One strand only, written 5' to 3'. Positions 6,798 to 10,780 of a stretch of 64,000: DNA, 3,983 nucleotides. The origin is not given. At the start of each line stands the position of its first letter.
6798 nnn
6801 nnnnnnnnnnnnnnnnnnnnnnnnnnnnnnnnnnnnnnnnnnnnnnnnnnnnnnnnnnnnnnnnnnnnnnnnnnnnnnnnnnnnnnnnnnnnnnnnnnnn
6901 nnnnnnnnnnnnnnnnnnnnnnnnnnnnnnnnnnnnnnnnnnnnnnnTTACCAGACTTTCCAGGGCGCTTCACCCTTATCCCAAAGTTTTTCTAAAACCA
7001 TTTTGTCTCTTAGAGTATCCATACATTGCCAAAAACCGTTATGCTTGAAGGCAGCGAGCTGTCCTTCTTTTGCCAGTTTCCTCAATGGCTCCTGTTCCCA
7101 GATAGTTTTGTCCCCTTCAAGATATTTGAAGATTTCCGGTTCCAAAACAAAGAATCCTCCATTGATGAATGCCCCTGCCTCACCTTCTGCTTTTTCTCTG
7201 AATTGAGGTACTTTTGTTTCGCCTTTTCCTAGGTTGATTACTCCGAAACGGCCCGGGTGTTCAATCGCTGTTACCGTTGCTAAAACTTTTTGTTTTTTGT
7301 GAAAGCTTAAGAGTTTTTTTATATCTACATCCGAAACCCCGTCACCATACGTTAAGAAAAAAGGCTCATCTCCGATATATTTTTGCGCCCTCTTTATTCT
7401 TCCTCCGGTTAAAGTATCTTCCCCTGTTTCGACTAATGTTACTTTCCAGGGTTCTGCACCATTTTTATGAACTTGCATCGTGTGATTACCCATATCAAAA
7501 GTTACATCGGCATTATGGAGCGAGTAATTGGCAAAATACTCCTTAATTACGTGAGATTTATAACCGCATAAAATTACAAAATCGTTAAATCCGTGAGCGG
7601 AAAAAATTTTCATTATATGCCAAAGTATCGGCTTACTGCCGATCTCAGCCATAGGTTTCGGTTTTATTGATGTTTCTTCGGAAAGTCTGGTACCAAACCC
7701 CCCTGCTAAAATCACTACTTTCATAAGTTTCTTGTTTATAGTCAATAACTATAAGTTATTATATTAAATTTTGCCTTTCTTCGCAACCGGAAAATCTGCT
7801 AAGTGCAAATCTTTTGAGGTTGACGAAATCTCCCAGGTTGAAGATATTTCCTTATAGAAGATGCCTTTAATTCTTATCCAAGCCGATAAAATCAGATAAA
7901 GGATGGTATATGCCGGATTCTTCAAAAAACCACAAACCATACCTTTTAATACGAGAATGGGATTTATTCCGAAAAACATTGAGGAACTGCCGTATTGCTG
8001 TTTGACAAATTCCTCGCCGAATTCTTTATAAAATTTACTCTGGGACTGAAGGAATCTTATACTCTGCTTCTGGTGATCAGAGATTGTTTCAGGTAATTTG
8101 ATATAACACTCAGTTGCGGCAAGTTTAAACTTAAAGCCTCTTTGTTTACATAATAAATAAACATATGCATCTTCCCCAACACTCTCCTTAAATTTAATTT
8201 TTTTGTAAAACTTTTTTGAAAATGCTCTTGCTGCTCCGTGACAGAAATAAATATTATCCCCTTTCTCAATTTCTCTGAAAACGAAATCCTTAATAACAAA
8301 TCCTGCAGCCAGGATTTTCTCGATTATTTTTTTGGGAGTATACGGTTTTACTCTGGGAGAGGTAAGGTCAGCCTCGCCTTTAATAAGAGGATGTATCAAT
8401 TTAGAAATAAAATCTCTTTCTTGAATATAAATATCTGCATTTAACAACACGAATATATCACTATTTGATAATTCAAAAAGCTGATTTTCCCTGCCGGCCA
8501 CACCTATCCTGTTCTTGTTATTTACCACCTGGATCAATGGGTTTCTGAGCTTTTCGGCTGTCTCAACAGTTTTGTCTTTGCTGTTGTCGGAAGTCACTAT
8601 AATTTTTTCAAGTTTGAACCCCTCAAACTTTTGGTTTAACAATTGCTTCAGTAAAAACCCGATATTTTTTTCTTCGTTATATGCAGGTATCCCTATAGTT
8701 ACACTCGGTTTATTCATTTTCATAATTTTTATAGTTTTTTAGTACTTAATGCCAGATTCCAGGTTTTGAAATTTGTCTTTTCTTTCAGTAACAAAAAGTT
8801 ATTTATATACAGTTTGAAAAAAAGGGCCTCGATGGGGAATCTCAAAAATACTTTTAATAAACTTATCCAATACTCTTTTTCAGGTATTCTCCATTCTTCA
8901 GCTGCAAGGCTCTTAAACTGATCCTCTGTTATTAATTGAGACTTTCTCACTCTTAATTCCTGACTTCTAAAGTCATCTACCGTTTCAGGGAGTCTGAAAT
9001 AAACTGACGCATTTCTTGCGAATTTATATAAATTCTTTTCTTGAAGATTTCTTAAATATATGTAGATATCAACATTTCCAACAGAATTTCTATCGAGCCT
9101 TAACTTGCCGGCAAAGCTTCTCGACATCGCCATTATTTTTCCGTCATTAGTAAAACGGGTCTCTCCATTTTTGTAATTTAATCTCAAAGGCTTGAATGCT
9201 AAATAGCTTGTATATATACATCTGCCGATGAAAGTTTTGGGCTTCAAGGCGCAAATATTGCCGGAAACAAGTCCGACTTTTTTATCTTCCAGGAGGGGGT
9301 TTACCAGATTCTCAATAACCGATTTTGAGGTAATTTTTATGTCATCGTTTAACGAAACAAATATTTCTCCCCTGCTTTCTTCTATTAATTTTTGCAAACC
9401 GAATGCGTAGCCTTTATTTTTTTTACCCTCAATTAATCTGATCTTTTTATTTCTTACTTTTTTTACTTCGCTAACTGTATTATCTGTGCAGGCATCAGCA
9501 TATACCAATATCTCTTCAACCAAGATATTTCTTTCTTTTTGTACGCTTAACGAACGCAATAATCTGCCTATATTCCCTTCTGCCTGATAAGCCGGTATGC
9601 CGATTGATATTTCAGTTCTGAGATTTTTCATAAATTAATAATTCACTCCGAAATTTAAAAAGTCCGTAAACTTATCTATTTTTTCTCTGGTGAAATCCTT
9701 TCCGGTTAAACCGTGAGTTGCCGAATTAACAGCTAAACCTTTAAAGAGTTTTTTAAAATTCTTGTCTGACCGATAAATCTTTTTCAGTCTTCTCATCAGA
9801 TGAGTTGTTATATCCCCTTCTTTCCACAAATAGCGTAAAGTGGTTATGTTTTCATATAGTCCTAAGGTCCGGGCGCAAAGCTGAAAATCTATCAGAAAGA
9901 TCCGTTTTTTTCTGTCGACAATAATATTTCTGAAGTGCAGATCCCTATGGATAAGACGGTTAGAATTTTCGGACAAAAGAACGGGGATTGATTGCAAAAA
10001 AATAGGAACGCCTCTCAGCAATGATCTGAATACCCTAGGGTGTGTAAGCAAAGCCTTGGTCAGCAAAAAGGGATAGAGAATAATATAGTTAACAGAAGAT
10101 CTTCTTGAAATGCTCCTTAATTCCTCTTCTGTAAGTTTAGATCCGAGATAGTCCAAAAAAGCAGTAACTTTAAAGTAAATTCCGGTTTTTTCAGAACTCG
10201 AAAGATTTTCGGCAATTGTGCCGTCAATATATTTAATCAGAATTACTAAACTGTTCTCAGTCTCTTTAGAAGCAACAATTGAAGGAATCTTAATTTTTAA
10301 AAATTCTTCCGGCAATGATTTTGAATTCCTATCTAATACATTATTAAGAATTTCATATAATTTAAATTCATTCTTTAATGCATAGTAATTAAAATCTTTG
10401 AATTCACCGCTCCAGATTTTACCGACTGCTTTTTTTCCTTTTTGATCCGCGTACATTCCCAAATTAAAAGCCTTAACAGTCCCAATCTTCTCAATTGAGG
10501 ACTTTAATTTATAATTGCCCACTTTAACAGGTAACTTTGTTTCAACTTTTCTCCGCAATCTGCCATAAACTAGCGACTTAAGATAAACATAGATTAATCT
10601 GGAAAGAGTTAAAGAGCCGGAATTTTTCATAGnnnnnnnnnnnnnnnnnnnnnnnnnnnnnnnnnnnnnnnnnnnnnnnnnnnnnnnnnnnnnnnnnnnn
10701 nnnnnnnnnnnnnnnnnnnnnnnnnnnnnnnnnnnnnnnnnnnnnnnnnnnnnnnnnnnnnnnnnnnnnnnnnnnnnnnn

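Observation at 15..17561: Seventeen-kb single-strand glycan locus: CDP-6-deoxyhexose pathway, four GT2, two GT-C (ArnT/PMT-like) transferases, a kinase-like gene, beta-helix protein and D,D-carboxypeptidase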

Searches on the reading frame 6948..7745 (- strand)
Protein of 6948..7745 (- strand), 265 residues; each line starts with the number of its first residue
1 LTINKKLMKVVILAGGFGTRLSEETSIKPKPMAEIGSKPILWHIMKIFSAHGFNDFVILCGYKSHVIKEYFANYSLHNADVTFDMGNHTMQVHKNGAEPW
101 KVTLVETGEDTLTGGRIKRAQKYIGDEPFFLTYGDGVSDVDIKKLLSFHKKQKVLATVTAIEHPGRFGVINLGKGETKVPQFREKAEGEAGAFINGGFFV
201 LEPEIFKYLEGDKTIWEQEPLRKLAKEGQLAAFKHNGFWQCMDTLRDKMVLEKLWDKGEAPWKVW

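Call 3: search_protein_families(library=pfam, proteins=[window:6948-7745:-], max_evalue=0.01)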
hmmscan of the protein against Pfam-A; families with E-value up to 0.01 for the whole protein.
window:6948-7745:- (265 aa): 2 families
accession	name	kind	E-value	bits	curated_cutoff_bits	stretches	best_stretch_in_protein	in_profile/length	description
PF00483.29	NTP_transferase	-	4.9e-22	79.1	21.2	1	9-223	1-208/245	Nucleotidyl transferase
PF12804.13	NTP_transf_3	-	5.1e-08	33.7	27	1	10-72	1-56/160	MobA-like NTP transferase domain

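Call 5: search_protein_families(library=ncbifam, proteins=[window:6948-7745:-], max_evalue=0.01)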
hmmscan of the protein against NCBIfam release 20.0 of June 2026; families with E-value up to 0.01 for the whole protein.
window:6948-7745:- (265 aa): 36 families (the best 25 are shown)
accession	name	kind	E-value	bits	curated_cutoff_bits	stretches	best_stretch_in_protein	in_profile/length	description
TIGR02623.1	G1P_cyt_trans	equivalog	2.2e-122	407.4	300.25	1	8-265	1-255/255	glucose-1-phosphate cytidylyltransferase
TIGR03992.1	Arch_glmU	subfamily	7.4e-28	97.5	292.1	2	94-239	65-211/393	bifunctional sugar-1-phosphate nucleotidylyltransferase/acetyltransferase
NF049965.1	GlMnHpPGnyltfHddC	equivalog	1.6e-24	86.8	300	2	8-89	1-81/221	D-glycero-D-manno-heptose 1-phosphate guanosyltransferase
NF052502.1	man1P_GTase_Rv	exception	1.2e-21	77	440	2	105-246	77-221/352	mannose-1-phosphate guanylyltransferase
NF045761.1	NAMPUrTaseMurU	equivalog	1.5e-19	70.8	250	1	8-245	1-217/226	N-acetylmuramate alpha-1-phosphate uridylyltransferase MurU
NF041313.1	UDPGP_AglF_Halo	equivalog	6.6e-19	68.3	400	1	8-207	1-180/234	UTP--glucose-1-phosphate uridylyltransferase AglF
NF041173.1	Sug_nt_acttase_Thmprot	equivalog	3e-17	62.7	600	1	8-240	1-212/405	bifunctional sugar-1-phosphate nucleotidylyltransferase/acetyltransferase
TIGR01208.1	rmlA_long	equivalog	5.8e-16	58.3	320.25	1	9-219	1-192/353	glucose-1-phosphate thymidylyltransferase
TIGR01099.1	galU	equivalog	9.6e-16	58.1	326.8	1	8-213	2-218/261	UTP--glucose-1-phosphate uridylyltransferase GalU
NF041135.1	IPPtranDIPPsyn_Thcocales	equivalog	1.2e-11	44.3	580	1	8-74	1-64/419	bifunctional L-myo-inositol-1-phosphate cytidylyltransferase/CDP-L-myo-inositol myo-inositolphosphotransferase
TIGR02091.1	glgC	equivalog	6.9e-11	41.8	424.9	1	10-245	3-249/364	glucose-1-phosphate adenylyltransferase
NF003670.0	PRK05293.1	equivalog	9.1e-11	41.3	470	1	7-246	4-249/382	glucose-1-phosphate adenylyltransferase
TIGR01173.1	glmU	equivalog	3.1e-10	39.5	366.85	1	8-174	1-142/452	bifunctional UDP-N-acetylglucosamine diphosphorylase/glucosamine-1-phosphate N-acetyltransferase GlmU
NF002023.0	PRK00844.1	subfamily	4.8e-08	32.2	458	2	134-187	126-182/408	glucose-1-phosphate adenylyltransferase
NF045697.1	MurNAcPUrMurU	equivalog_domain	1.7e-07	30.9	370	1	11-240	1-213/229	N-acetylmuramate alpha-1-phosphate uridylyltransferase MurU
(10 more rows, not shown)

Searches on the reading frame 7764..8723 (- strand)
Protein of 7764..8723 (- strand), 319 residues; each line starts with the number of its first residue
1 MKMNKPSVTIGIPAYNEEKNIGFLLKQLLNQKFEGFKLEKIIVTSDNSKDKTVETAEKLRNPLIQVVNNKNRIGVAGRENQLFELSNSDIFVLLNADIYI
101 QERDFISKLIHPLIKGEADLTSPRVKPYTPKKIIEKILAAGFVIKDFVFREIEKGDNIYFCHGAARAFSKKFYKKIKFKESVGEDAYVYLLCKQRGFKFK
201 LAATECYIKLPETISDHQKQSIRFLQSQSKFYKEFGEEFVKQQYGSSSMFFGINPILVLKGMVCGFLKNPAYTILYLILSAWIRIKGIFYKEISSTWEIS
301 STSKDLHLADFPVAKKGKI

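Call 3: search_protein_families(library=pfam, proteins=[window:7764-8723:-], max_evalue=0.01)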
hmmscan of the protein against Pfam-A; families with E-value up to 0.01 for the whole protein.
window:7764-8723:- (319 aa): 3 families
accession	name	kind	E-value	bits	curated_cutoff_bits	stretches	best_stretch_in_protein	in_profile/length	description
PF00535.33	Glycos_transf_2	-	5.7e-22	78.9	23.3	1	9-176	1-167/168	Glycosyl transferase family 2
PF13641.12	Glyco_tranf_2_3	-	8.1e-09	36.3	27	1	6-203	1-205/230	Glycosyltransferase like family 2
PF13632.12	Glyco_trans_2_3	-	3.4e-05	24.2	27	1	156-283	67-196/198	Glycosyl transferase family group 2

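Call 5: search_protein_families(library=ncbifam, proteins=[window:7764-8723:-], max_evalue=0.01)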
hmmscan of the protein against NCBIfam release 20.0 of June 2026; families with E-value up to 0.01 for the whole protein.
window:7764-8723:- (319 aa): 14 families
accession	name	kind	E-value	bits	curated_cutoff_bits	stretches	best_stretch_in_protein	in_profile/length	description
TIGR03937.1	PgaC_IcaA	equivalog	8.6e-13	48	422.3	1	4-229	43-271/407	poly-beta-1,6-N-acetyl-D-glucosamine synthase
TIGR04182.1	glyco_TIGR04182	equivalog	1.9e-08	34.1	325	1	8-180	2-163/293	S-layer glycoprotein N-glycosyltransferase AglJ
TIGR03469.1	HpnB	hypoth_equivalog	3.7e-08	32.8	379.25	1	5-143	43-189/386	hopene-associated glycosyltransferase HpnB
TIGR04283.1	glyco_like_mftF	equivalog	7.2e-08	32.3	182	1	9-162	2-144/221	TIGR04283 family arsenosugar biosynthesis glycosyltransferase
NF010496.0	PRK13915.1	equivalog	1.1e-07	31.2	262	1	4-116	29-145/307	glucosyl-3-phosphoglycerate synthase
NF041875.1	EPS_EpsD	equivalog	1.2e-06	28.2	370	1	10-108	3-99/325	exopolysaccharide biosynthesis glycosyltransferase EpsD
TIGR03965.1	mycofact_glyco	equivalog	1.2e-06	27.7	280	1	5-130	73-196/467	mycofactocin biosynthesis glycosyltransferase MftF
TIGR04195.1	S_glycosyl_SunS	equivalog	2.6e-06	26.5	350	1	2-103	53-147/421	SunS family peptide S-glycosyltransferase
NF047683.1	TeichurnBiosyTuaG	equivalog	2.6e-05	24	400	1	1-98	1-97/252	teichuronic acid biosynthesis protein TuaG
NF007482.0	PRK10073.1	equivalog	8.1e-05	21.8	423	1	1-100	1-98/334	glycosyltransferase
NF050050.1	ProtGlycPglI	equivalog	0.00019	20.9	500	1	6-110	2-105/306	GalNAc(5)-diNAcBac-PP-undecaprenol beta-1,3-glucosyltransferase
NF038302.1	EPS_HpsE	equivalog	0.00053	19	300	1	8-61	3-56/307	hormogonium polysaccharide biosynthesis glycosyltransferase HpsE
NF007986.1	PRK10714.1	equivalog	0.0075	15.3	529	1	7-99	7-102/316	undecaprenyl-phosphate 4-deoxy-4-formamido-L-arabinose transferase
TIGR03472.1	HpnI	equivalog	0.0091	14.9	310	0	4-205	39-248/373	bacteriohopanetetrol glucosamine biosynthesis glycosyltransferase HpnI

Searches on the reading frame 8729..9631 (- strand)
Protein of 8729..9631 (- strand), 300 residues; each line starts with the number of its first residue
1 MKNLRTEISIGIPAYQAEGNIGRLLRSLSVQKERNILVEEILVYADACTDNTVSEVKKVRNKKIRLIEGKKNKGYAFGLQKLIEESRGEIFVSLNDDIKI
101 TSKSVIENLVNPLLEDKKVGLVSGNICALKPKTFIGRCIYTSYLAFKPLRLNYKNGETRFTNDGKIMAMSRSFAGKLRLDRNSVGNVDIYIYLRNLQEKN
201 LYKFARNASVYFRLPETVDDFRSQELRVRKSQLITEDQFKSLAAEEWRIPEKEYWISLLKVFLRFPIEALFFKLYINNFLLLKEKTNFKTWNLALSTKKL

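Call 3: search_protein_families(library=pfam, proteins=[window:8729-9631:-], max_evalue=0.01)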
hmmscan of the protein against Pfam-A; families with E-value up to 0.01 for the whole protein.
window:8729-9631:- (300 aa): 4 families
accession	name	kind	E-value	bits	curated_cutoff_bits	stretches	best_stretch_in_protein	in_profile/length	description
PF00535.33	Glycos_transf_2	-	5.5e-16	59.4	23.3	1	9-171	1-161/168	Glycosyl transferase family 2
PF13641.12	Glyco_tranf_2_3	-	9.6e-06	26.2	27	1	8-173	3-170/230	Glycosyltransferase like family 2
PF13506.12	Glyco_transf_21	-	0.00031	20.7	21.7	1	80-172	23-112/174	Glycosyl transferase family 21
PF13712.12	Glyco_tranf_2_5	-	0.0018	18.5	27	1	62-122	28-88/210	Glycosyltransferase like family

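Call 5: search_protein_families(library=ncbifam, proteins=[window:8729-9631:-], max_evalue=0.01)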
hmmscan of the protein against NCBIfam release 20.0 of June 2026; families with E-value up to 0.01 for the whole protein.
window:8729-9631:- (300 aa): 10 families
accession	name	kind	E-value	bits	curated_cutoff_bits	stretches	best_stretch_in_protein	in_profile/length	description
TIGR03937.1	PgaC_IcaA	equivalog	3.3e-13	49.4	422.3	1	7-260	46-295/407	poly-beta-1,6-N-acetyl-D-glucosamine synthase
NF010496.0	PRK13915.1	equivalog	2.9e-09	36.5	262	1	5-124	30-153/307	glucosyl-3-phosphoglycerate synthase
NF038302.1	EPS_HpsE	equivalog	4.5e-08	32.4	300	1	7-126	2-124/307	hormogonium polysaccharide biosynthesis glycosyltransferase HpsE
NF041875.1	EPS_EpsD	equivalog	6.1e-06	25.9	370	1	8-106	1-98/325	exopolysaccharide biosynthesis glycosyltransferase EpsD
TIGR03965.1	mycofact_glyco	equivalog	3.8e-05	22.8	280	1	6-135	74-201/467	mycofactocin biosynthesis glycosyltransferase MftF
NF047683.1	TeichurnBiosyTuaG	equivalog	4.3e-05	23.3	400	1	1-97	1-96/252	teichuronic acid biosynthesis protein TuaG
TIGR04283.1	glyco_like_mftF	equivalog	0.00014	21.6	182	1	8-111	1-95/221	TIGR04283 family arsenosugar biosynthesis glycosyltransferase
NF007482.0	PRK10073.1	equivalog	0.00014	21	423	1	1-97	1-97/334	glycosyltransferase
NF053739.1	GlytfEpsEBac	equivalog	0.0005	19.1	450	1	15-127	10-121/265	glycosyltransferase EpsE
NF041865.1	EpsU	equivalog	0.0048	15.9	700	1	6-92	39-123/394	exopolysaccharide biosynthesis GT2 family glycosyltransferase EpsU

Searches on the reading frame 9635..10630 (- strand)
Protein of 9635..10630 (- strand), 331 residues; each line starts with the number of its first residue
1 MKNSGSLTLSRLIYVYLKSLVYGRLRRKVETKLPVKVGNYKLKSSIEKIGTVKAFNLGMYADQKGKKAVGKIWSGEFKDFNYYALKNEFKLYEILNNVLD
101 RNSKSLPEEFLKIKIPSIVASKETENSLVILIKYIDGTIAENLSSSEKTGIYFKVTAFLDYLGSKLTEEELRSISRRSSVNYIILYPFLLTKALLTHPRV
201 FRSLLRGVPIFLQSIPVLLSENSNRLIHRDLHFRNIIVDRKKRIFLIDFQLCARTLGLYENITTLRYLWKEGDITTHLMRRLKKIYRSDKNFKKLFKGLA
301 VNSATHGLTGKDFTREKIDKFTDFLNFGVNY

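Call 3: search_protein_families(library=pfam, proteins=[window:9635-10630:-], max_evalue=0.01)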
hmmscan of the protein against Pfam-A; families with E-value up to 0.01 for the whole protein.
window:9635-10630:- (331 aa): 6 families
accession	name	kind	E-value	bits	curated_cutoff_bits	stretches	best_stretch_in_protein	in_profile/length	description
PF01636.29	APH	-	4.3e-06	27.1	23.2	1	210-269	164-213/239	Phosphotransferase enzyme family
PF12330.14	Haspin_kinase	-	1.8e-05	24.4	25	1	201-254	201-254/364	Haspin like kinase domain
PF07714.23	PK_Tyr_Ser-Thr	-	0.0009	19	23.1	1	223-254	120-151/258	Protein tyrosine and serine/threonine kinase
PF03109.22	ABC1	-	0.0018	17.9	22.9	0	224-253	186-215/244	ABC1 atypical kinase-like domain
PF00069.31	Pkinase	-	0.0023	17.8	31.7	1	223-255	116-148/263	Protein kinase domain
PF19974.5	TCAD9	-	0.0064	16.1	40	1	226-255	299-327/429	Ternary complex associated domain 9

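Call 5: search_protein_families(library=ncbifam, proteins=[window:9635-10630:-], max_evalue=0.01)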
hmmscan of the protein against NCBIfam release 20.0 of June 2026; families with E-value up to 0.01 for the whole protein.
window:9635-10630:- (331 aa): 6 families
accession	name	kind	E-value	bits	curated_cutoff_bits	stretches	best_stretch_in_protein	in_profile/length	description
NF002475.0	PRK01723.1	equivalog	0.00014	21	142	1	225-257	163-195/241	3-deoxy-D-manno-octulosonic acid kinase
TIGR03724.2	arch_bud32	equivalog_domain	0.0005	19.6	125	1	224-254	104-133/193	KEOPS complex kinase/ATPase Bud32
NF011460.0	PRK14879.1-1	equivalog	0.00098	18.3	199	0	223-264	127-169/232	Kae1-associated kinase Bud32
NF038151.1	lanthi_synth_III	equivalog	0.0013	17.2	575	1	226-254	357-385/833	class III lanthionine synthetase LanKC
NF052427.1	StpK7MSMEG_1200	equivalog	0.0042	15.6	900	1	222-257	125-159/601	serine/threonine protein kinase StpK7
TIGR01982.1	UbiB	equivalog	0.0088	14.7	487.55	0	226-252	277-303/436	2-polyprenylphenol 6-hydroxylase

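Call 57: search_solved_structures(query=window:9635-10630:-, max_evalue=1)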
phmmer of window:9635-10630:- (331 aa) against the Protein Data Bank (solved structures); distinct sequences matched with E-value up to 1: 207 (the best 60 are shown).
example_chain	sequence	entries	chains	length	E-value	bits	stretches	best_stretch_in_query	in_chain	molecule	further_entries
9p9u_A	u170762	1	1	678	0.0005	22.7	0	223-260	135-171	Epidermal growth factor receptor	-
9ugq_A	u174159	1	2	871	0.011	18.3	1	204-250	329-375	SalKC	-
4cqg_A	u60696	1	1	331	0.042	16.4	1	210-257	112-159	Maternal embryonic leucine zipper kinase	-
4bfm_A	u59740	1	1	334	0.043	16.3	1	210-257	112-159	MATERNAL EMBRYONIC LEUCINE ZIPPER KINASE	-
6vvg_A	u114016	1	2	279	0.043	16.3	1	214-257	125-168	Arginine kinase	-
2w1z_A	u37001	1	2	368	0.043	16.3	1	189-254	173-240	ROP2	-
4yc6_A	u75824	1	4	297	0.05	16.1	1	217-263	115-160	Cyclin-dependent kinase 1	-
4y72_A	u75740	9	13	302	0.051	16.1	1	217-263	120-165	Cyclin-dependent kinase 1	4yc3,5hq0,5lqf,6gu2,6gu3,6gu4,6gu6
9skq_A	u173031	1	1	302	0.051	16.1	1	217-263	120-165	Cyclin-dependent kinase 1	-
11gy_A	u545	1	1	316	0.055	16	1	217-263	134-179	Cyclin-dependent kinase 1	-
7nj0_B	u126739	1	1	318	0.057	15.9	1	217-263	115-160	Cyclin-dependent kinase 1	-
5tvt_A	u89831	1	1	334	0.061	15.8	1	210-257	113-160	Maternal embryonic leucine zipper kinase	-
5ih8_A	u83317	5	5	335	0.062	15.8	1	210-257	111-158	Maternal embryonic leucine zipper kinase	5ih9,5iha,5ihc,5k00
6vxr_A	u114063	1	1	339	0.062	15.8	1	210-257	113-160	Maternal embryonic leucine zipper kinase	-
5twl_A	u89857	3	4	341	0.063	15.8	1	210-257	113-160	Maternal embryonic leucine zipper kinase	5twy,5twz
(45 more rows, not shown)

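Call 58: search_protein_families(library=padloc, proteins=[window:9635-10630:-], max_evalue=0.01)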
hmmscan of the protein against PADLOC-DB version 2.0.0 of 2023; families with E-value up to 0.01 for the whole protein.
window:9635-10630:- (331 aa): 11 families
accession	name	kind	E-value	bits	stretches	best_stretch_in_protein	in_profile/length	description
PDLC04047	PD-T4-6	-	0.0001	19.5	1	222-251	128-157/327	-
PDLC04045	PD-T4-6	-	0.00022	18.3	1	212-250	145-185/350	-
PDLC04056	PD-T4-6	-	0.00026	18.2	1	208-253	110-154/415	-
PDLC04059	PD-T4-6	-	0.00027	18.1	1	215-252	120-158/433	-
PDLC04044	PD-T4-6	-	0.00039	17.7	1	215-259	148-193/372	-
PDLC04042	PD-T4-6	-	0.00095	16.9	1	212-252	116-156/292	-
PDLC04053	PD-T4-6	-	0.00097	16.7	1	207-252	112-158/311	-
PDLC04138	mad6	-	0.0024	14.8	1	223-253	171-201/659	mads_6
PDLC04060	PD-T4-6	-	0.0041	14.1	1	210-250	113-153/486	-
PDLC03920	MkoA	-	0.0054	13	1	223-259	140-179/1112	-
PDLC04054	PD-T4-6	-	0.0089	13.5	0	223-256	129-161/347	-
